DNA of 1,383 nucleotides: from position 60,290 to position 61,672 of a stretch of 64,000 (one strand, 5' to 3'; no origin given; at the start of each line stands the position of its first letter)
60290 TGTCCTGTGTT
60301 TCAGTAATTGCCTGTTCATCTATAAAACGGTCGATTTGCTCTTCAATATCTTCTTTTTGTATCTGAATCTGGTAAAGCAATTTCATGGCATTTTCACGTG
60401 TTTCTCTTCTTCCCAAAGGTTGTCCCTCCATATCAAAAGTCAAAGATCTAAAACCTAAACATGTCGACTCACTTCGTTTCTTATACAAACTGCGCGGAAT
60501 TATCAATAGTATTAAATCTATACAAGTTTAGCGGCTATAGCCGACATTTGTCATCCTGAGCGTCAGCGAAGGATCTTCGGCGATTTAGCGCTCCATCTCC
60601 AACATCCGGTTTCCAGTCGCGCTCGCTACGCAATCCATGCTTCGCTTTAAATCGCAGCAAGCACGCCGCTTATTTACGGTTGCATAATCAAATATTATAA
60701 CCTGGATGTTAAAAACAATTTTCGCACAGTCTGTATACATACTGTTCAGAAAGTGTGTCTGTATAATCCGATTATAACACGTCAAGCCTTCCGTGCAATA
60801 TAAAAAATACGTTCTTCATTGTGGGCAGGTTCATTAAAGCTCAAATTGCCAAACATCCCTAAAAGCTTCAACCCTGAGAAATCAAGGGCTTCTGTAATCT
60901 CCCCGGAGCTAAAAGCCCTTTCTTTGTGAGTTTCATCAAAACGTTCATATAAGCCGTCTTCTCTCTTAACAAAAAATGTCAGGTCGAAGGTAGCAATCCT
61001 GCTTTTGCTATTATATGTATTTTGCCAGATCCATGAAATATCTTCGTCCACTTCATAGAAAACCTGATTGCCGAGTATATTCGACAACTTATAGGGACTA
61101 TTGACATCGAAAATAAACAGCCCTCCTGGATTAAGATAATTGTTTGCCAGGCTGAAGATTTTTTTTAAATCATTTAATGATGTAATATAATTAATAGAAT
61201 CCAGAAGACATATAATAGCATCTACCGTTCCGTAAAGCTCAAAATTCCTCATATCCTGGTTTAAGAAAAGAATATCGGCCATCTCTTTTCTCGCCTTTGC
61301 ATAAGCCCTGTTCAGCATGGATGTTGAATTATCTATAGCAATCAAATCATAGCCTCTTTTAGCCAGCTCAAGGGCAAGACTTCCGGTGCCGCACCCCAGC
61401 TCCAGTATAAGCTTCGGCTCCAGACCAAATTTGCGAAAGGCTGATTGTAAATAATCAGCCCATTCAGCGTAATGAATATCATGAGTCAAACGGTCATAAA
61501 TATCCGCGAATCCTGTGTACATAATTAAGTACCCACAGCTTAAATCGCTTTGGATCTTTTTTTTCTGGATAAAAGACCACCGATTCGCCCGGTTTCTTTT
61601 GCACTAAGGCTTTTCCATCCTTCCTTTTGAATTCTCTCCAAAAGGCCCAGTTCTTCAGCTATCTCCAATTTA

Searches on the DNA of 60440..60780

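Call 46: search_rna_families(source=window, start=60440, end=60780, threshold=evalue, max_evalue=10)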
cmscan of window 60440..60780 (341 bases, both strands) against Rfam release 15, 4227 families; matches with E-value up to 10: 0.
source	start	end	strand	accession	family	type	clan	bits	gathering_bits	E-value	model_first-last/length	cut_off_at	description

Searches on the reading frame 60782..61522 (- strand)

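Call 47: search_protein_families(library=pfam, proteins=[window:60782-61522:-])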
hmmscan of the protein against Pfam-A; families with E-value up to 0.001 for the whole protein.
window:60782-61522:- (246 aa): 10 families
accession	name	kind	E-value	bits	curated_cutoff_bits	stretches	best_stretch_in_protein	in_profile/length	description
PF13649.12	Methyltransf_25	-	3.8e-18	66.4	27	1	39-134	1-97/97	Methyltransferase domain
PF08241.18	Methyltransf_11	-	1.1e-12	48.9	21.2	1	40-138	1-95/95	Methyltransferase domain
PF13847.12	Methyltransf_31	-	8.2e-12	45.5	27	1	39-140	7-111/145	Methyltransferase domain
PF13489.12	Methyltransf_23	-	2.2e-11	44.2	27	1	19-153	7-131/164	Methyltransferase domain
PF08242.18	Methyltransf_12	-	1.1e-09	39.3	30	1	40-136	1-98/98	Methyltransferase domain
PF05401.17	NodS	-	3.5e-06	27.4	24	1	39-139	47-145/201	Nodulation protein S (NodS)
PF05175.20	MTS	-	4.7e-06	26.8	23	1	37-152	33-152/170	Methyltransferase small domain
PF00398.26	RrnaAD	-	7.1e-05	22.5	24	1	25-155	19-120/263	Ribosomal RNA adenine dimethylase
PF03848.20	TehB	-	0.00018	21.4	20.4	1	34-105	29-101/193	Tellurite resistance protein TehB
PF01209.24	Ubie_methyltran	-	0.00079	19.3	20.1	0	20-135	34-148/233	ubiE/COQ5 methyltransferase family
